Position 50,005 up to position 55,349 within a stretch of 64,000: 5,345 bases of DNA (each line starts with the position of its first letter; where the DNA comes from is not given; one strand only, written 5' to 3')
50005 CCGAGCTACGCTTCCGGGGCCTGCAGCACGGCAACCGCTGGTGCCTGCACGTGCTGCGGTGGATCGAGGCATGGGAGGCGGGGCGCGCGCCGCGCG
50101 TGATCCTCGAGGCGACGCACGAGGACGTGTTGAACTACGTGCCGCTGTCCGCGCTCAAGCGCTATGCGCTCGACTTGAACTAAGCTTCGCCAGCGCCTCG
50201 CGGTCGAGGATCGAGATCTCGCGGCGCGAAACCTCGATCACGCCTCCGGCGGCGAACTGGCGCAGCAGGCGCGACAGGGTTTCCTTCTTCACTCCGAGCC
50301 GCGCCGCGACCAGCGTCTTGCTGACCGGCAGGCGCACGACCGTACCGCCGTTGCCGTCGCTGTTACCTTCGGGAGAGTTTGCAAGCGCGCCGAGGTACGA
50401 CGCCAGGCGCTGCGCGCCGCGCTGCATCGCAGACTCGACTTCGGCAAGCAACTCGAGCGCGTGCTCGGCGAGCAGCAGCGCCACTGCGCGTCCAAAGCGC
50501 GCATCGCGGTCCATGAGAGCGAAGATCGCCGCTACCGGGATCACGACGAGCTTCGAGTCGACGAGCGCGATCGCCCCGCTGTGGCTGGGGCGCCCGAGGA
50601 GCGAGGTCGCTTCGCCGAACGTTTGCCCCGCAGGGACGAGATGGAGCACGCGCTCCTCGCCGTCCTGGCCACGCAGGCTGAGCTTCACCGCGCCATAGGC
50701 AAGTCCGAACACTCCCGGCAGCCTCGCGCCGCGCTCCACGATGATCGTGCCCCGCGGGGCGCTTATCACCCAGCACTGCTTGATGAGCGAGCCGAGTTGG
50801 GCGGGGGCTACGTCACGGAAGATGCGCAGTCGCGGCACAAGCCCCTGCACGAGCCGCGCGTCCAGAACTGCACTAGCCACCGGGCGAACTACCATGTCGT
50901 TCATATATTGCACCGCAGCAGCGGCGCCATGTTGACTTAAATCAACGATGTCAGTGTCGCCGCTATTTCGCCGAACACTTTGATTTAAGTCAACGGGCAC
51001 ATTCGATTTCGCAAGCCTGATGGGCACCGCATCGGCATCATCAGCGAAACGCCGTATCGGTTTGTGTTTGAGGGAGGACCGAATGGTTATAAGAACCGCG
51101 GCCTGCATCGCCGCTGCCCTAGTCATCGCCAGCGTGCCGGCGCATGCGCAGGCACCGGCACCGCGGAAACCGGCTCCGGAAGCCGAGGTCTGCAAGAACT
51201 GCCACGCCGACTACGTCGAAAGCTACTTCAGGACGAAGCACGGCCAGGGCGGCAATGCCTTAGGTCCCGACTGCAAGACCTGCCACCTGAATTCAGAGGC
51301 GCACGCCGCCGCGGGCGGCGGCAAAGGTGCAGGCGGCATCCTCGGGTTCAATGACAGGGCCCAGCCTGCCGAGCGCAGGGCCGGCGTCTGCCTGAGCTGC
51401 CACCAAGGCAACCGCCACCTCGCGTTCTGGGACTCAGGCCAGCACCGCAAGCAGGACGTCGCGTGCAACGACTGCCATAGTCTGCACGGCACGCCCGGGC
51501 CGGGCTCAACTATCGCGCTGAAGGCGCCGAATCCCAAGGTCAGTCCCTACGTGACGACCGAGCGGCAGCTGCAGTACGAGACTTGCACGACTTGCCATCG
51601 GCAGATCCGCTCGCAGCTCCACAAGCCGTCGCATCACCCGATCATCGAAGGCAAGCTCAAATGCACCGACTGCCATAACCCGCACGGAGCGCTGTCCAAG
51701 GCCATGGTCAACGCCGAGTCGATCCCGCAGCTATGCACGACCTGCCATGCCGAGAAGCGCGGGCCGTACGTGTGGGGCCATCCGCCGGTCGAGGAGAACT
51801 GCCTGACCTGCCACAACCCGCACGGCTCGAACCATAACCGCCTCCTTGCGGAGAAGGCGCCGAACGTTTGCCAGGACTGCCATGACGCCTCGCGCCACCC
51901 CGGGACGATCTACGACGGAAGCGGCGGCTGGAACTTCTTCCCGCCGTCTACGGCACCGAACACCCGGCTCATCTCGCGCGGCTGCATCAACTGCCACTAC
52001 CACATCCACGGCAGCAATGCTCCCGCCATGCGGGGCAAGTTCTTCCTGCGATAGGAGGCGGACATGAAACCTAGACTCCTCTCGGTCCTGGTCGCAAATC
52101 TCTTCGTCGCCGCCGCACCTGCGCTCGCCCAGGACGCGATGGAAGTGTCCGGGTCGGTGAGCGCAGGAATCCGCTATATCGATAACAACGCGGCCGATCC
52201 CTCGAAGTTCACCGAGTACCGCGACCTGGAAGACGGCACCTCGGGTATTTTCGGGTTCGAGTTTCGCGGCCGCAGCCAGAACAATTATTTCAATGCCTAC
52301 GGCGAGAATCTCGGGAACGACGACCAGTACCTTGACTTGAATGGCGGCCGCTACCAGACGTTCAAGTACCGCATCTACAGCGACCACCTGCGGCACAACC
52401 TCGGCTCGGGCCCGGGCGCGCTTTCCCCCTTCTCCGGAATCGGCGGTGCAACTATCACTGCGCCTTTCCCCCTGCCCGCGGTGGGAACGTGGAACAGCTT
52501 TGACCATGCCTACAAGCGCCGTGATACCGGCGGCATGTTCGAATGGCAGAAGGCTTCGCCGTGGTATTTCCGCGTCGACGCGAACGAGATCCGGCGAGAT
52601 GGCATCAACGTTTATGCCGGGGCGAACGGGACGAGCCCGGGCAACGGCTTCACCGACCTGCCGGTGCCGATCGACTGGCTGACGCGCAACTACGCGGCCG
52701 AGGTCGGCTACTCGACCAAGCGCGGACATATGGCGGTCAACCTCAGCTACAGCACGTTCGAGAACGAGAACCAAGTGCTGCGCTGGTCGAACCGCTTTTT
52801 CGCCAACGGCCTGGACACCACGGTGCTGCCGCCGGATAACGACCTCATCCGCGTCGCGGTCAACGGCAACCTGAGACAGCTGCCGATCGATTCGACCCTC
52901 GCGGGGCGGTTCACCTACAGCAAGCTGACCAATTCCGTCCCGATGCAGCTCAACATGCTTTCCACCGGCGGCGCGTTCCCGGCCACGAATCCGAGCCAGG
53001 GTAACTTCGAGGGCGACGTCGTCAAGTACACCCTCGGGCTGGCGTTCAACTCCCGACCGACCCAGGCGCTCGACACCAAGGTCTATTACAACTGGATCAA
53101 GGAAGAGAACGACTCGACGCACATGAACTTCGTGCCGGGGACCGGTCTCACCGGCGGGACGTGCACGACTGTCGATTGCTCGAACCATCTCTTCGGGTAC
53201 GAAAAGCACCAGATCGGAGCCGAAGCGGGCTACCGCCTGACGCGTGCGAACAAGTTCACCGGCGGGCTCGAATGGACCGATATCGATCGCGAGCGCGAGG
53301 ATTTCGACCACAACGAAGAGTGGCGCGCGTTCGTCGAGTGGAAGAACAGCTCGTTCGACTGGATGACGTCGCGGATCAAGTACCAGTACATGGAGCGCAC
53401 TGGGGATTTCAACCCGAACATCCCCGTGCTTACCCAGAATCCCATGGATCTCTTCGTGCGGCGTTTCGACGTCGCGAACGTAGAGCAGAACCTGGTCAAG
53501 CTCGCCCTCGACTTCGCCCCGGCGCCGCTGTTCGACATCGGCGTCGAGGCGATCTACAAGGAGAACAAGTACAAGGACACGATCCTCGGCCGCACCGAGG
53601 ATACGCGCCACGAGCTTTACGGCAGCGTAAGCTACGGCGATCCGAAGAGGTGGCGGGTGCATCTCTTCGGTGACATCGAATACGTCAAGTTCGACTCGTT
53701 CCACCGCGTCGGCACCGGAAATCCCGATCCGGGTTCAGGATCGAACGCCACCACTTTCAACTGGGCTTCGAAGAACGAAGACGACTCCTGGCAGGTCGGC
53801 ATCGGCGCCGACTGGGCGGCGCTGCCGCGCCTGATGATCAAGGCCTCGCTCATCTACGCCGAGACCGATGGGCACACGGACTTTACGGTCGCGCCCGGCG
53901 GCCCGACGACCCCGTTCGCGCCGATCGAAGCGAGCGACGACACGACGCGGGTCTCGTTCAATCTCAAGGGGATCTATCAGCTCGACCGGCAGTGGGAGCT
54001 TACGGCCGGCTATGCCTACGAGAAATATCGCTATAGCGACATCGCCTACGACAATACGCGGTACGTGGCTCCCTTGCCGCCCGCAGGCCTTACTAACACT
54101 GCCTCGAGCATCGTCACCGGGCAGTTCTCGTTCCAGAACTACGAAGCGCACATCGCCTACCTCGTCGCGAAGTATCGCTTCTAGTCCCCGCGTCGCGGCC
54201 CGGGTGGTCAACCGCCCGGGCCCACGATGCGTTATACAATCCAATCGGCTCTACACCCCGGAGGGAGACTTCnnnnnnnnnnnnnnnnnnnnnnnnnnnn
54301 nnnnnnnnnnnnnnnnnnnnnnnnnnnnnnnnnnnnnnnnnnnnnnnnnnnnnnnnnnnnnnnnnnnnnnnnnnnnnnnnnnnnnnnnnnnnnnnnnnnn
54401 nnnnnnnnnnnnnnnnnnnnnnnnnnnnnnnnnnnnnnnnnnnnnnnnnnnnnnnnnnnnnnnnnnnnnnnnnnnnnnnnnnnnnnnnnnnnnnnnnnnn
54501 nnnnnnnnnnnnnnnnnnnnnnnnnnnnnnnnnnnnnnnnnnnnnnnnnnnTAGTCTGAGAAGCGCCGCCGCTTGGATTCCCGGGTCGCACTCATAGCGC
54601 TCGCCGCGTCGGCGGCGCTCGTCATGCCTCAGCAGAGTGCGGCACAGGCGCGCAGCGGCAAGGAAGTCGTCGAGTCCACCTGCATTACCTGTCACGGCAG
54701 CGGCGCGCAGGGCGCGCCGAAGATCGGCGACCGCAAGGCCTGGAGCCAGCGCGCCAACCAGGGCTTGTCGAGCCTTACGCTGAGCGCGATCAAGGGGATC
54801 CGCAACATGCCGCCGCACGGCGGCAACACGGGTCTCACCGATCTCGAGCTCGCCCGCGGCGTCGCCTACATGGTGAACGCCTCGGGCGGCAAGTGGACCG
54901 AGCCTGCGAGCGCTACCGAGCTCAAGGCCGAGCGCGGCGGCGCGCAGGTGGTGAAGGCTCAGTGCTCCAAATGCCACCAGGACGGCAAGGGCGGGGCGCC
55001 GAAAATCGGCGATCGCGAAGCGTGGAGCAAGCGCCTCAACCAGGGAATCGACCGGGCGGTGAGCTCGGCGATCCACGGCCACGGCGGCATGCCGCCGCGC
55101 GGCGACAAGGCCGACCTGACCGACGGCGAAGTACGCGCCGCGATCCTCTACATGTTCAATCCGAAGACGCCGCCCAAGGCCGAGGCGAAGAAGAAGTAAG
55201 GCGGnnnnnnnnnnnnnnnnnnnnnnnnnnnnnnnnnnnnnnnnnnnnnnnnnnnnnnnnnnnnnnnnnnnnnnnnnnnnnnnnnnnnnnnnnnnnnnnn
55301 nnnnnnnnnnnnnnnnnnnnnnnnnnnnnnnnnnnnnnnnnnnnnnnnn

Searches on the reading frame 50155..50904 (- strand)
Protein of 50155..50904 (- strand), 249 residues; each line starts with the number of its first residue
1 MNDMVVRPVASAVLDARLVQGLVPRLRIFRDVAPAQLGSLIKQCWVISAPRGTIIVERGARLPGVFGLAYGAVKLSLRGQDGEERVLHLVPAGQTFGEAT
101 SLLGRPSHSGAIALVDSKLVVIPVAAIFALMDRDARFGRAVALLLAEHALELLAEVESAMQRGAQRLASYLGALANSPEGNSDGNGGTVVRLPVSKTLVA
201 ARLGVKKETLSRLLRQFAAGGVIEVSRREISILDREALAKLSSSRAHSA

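Call 6: search_protein_families(library=pfam, proteins=[window:50155-50904:-], max_evalue=0.01)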
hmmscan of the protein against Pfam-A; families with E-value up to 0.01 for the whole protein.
window:50155-50904:- (249 aa): 2 families
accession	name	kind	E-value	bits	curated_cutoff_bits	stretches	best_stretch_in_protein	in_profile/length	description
PF13545.12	HTH_Crp_2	-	6.7e-17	61.7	27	1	165-241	1-70/70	Crp-like helix-turn-helix domain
PF00027.35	cNMP_binding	-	2.2e-14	53.6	27.5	1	48-134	3-89/89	Cyclic nucleotide-binding domain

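Call 71: search_protein_families(library=ncbifam, proteins=[window:50155-50904:-], max_evalue=0.01)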
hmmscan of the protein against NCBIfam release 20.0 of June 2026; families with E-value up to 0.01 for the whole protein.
window:50155-50904:- (249 aa): 13 families
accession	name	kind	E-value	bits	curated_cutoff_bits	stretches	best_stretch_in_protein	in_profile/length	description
NF006901.0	PRK09392.1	equivalog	2.4e-25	89.2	211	1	25-243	11-222/236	transcriptional activator FtrB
NF050815.1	TransActFtrBCaul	equivalog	6.1e-17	61.7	300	1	25-243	13-224/251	transcriptional activator FtrB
TIGR03697.1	NtcA_cyano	equivalog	1.6e-09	37.8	244.95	1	64-240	13-190/193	global nitrogen regulator NtcA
NF008365.0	PRK11161.1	subfamily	2.7e-09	36.7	228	1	51-245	54-246/250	fumarate/nitrate reduction transcriptional regulator Fnr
NF050806.1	TransRegFixKCaul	equivalog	2.8e-07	30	300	1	45-242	24-214/215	transcriptional regulator FixK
NF010499.0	PRK13918.1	equivalog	4.8e-07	29.5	274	1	52-245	20-204/205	CRP/FNR family transcriptional regulator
NF052518.1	TransRegLdrP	equivalog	8.2e-06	26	300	1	53-241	8-187/195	transcriptional regulator LdrP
NF008732.0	PRK11753.1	equivalog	9.3e-06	25.2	266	1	35-233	14-211/214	cAMP-activated global transcriptional regulator CRP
NF041163.2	encap_f2b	equivalog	1.3e-05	24.5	400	1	23-145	73-197/450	family 2B encapsulin nanocompartment shell protein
NF053664.1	TransRegPtrACyano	equivalog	3.7e-05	23.1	300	1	69-228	34-185/196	Crp/Fnr family transcriptional regulator PtrA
NF045989.1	TransRegFnrLRhodb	equivalog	0.00027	20.2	300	1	166-242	156-235/245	transcriptional regulator FnrL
TIGR03896.1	cyc_nuc_ocin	subfamily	0.0032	16.9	161.05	1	51-148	15-116/317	bacteriocin-type transport-associated protein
NF007707.0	PRK10402.1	subfamily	0.0033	17.1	180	0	50-243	37-219/226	transcriptional regulator YeiL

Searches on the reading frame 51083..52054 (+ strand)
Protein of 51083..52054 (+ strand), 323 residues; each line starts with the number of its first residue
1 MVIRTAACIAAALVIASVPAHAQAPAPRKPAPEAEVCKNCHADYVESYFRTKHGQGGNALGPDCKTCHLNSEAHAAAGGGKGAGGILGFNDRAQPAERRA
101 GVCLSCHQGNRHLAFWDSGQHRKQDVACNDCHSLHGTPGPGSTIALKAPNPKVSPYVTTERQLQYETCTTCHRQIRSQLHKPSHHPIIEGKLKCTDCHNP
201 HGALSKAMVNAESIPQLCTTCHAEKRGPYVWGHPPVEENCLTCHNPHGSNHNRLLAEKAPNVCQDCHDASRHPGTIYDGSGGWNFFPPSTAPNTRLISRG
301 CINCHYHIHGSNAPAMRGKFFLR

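Call 5: search_protein_families(library=pfam, proteins=[window:51083-52054:+], max_evalue=0.01)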
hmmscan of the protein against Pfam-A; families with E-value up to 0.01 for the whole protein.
window:51083-52054:+ (323 aa): 6 families
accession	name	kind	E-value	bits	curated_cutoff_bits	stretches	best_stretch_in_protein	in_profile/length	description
PF09699.15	Paired_CXXCH_1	-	5.2e-31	106.5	20.6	2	184-226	1-40/41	Doubled CXXCH motif (Paired_CXXCH_1)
PF14522.11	Cytochrome_C7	-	1.2e-11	44.6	24.8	2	184-245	5-67/67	Cytochrome c7 and related cytochrome c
PF22678.1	Cytochrom_c_NrfB-like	-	3.8e-10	40.5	27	1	64-141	1-74/89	Cytochrome c-type protein NrfB-like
PF14537.11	Cytochrom_c3_2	-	2.8e-08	34.6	25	1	159-222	20-78/79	Cytochrome c3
PF22113.1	Mtrc-MtrF_II-IV_dom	-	5.6e-08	32.9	30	1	57-134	77-165/176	Outer membrane cytochrome MtrC/MtrF-like, domains II/IV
PF03264.19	Cytochrom_NNT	-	0.0048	17.1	24.1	1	29-73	31-77/174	NapC/NirT cytochrome c family, N-terminal region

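Call 7: search_protein_families(library=ncbifam, proteins=[window:51083-52054:+], max_evalue=0.001)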
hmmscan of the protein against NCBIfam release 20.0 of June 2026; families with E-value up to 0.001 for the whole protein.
window:51083-52054:+ (323 aa): 9 families
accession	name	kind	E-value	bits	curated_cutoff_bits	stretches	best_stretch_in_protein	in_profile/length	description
TIGR03508.1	decahem_SO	subfamily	1e-66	225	192.2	1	35-314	3-257/258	DmsE family decaheme c-type cytochrome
NF041028.1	decahem_GSU2203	exception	5.7e-57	193.3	325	1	34-316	36-306/317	GSU2203 family decaheme c-type cytochrome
TIGR01905.1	paired_CXXCH_1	subfamily_domain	3.1e-24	84.6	25.2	2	233-270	1-39/41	doubled CXXCH domain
TIGR03153.1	cytochr_NrfH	equivalog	2.3e-11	43.9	134.2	1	98-199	26-134/138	cytochrome c nitrite reductase small subunit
NF008659.0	PRK11659.1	equivalog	1.1e-10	41.5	184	1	33-140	45-150/188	cytochrome c nitrite reductase pentaheme subunit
NF049875.1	NetB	exception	9.3e-10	38.7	380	1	14-147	52-185/211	Nrf-like electron transfer protein NetB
TIGR03146.1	cyt_nit_nrfB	equivalog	3.4e-05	24.2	166.6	0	35-140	12-124/145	cytochrome c nitrite reductase pentaheme subunit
NF047727.1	4hemeCytCCctA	equivalog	0.0008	19.5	180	1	164-226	56-108/109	tetraheme c-type cytochrome CctA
NF045722.1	c3_cytochr_TmcA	equivalog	0.00097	19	114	0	164-229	56-118/125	acidic tetraheme cytochrome c3 TmcA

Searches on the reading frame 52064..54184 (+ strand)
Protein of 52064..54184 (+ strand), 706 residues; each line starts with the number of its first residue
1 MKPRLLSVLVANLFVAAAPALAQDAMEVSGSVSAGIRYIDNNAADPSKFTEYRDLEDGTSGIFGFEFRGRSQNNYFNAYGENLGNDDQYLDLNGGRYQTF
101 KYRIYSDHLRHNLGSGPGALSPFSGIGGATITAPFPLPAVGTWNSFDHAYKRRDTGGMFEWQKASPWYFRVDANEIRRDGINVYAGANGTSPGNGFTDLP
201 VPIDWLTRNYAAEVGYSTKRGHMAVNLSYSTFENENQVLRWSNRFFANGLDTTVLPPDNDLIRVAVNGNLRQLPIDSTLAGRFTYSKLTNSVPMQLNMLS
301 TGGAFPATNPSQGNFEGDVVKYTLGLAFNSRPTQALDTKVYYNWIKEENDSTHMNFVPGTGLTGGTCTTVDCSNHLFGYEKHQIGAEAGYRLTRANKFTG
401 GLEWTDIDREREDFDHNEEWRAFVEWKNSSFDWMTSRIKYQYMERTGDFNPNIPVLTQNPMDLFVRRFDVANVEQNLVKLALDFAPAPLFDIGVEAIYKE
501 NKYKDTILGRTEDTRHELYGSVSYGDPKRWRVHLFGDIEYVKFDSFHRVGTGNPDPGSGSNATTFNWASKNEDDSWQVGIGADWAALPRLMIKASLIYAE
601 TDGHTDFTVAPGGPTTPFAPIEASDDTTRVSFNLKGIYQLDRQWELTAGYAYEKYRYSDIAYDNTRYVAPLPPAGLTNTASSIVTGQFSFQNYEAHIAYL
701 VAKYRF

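Call 5: search_protein_families(library=pfam, proteins=[window:52064-54184:+], max_evalue=0.01)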
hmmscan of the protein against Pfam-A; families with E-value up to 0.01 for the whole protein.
window:52064-54184:+ (706 aa): 3 families
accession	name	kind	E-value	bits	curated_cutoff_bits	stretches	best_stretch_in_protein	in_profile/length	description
PF11854.14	MtrB_PioB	-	3.2e-77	261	23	1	43-706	3-635/635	Putative outer membrane beta-barrel porin, MtrB/PioB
PF13609.12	Porin_4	-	9.5e-06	26.1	27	0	13-328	5-257/310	Gram-negative porin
PF02530.20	Porin_2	-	0.0042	17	22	0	476-605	227-335/357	Porin subfamily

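Call 7: search_protein_families(library=ncbifam, proteins=[window:52064-54184:+], max_evalue=0.001)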
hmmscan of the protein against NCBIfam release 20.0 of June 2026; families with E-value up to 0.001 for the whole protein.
window:52064-54184:+ (706 aa): 2 families
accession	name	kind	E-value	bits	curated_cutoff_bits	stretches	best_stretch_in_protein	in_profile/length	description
TIGR03509.1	OMP_MtrB_PioB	subfamily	9.1e-69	232.6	240.05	1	32-706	3-662/662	MtrB/PioB family decaheme-associated outer membrane protein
NF041027.1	GSU2204_Se_pt_1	equivalog_domain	6.2e-18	64.9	350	2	12-114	4-105/580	GSU2204 family CXXCH-containing (seleno)protein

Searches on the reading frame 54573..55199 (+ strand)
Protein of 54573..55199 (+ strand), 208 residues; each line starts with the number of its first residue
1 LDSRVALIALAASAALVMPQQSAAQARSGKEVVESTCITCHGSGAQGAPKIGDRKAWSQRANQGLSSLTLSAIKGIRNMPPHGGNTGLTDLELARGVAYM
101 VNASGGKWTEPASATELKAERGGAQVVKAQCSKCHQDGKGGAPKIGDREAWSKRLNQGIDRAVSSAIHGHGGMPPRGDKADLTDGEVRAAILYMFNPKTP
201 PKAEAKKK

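Call 5: search_protein_families(library=pfam, proteins=[window:54573-55199:+], max_evalue=0.01)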
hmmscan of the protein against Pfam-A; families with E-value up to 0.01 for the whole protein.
window:54573-55199:+ (208 aa): 9 families
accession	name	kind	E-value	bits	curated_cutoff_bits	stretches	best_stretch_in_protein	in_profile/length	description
PF13442.11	Cytochrome_CBB3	-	2.9e-28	98.4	27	2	121-194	4-68/68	Cytochrome C oxidase, cbb3-type, subunit III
PF00034.26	Cytochrom_C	-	6.5e-14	53.5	21.3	2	28-103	3-89/90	Cytochrome c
PF09698.15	GSu_C4xC__C2xCH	-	0.00057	21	21.7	0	36-62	1-28/36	Geobacter CxxxxCH...CXXCH motif (GSu_C4xC__C2xCH)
PF22113.1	Mtrc-MtrF_II-IV_dom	-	0.00061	19.8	30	0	120-141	73-94/176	Outer membrane cytochrome MtrC/MtrF-like, domains II/IV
PF14495.11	Cytochrom_C550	-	0.00067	19.8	27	0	22-45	22-45/136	Cytochrome c-550 domain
PF14537.11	Cytochrom_c3_2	-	0.001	19.9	25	0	26-51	18-43/79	Cytochrome c3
PF11845.13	Tll0287-like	-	0.0073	17.2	24.1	0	32-52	99-119/144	Tll0287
PF09699.15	Paired_CXXCH_1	-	0.0083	16.2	20.6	0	127-137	5-15/41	Doubled CXXCH motif (Paired_CXXCH_1)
PF14522.11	Cytochrome_C7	-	0.0091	16.2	24.8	0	128-137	13-22/67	Cytochrome c7 and related cytochrome c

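Call 7: search_protein_families(library=ncbifam, proteins=[window:54573-55199:+], max_evalue=0.001)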
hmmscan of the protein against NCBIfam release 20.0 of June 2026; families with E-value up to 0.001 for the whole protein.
window:54573-55199:+ (208 aa): 7 families
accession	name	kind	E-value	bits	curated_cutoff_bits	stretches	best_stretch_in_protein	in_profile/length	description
NF045930.1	Cytc6PetJCyano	equivalog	3.2e-10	39.9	135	2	7-108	9-110/110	cytochrome c6 PetJ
NF050122.1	bc1_QcrC_actin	exception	7.7e-10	38.5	200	1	10-50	25-65/253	cytochrome bc1 complex diheme cytochrome c subunit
TIGR00782.1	ccoP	equivalog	4.3e-08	32.8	179.95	1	24-144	105-227/285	cytochrome-c oxidase, cbb3-type subunit III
NF045774.1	cytochro_C551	exception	5.9e-07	29.4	118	0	21-48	34-61/110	cytochrome c551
NF045773.1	cytochro_C550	exception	9.4e-07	28.8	125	0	22-48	45-71/118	cytochrome c550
TIGR03153.1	cytochr_NrfH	equivalog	8.1e-06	25.9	134.2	0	114-137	88-111/138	cytochrome c nitrite reductase small subunit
NF052246.1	SorB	equivalog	1.5e-05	24.9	93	0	17-43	7-34/80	SorB family sulfite dehydrogenase c-type cytochrome subunit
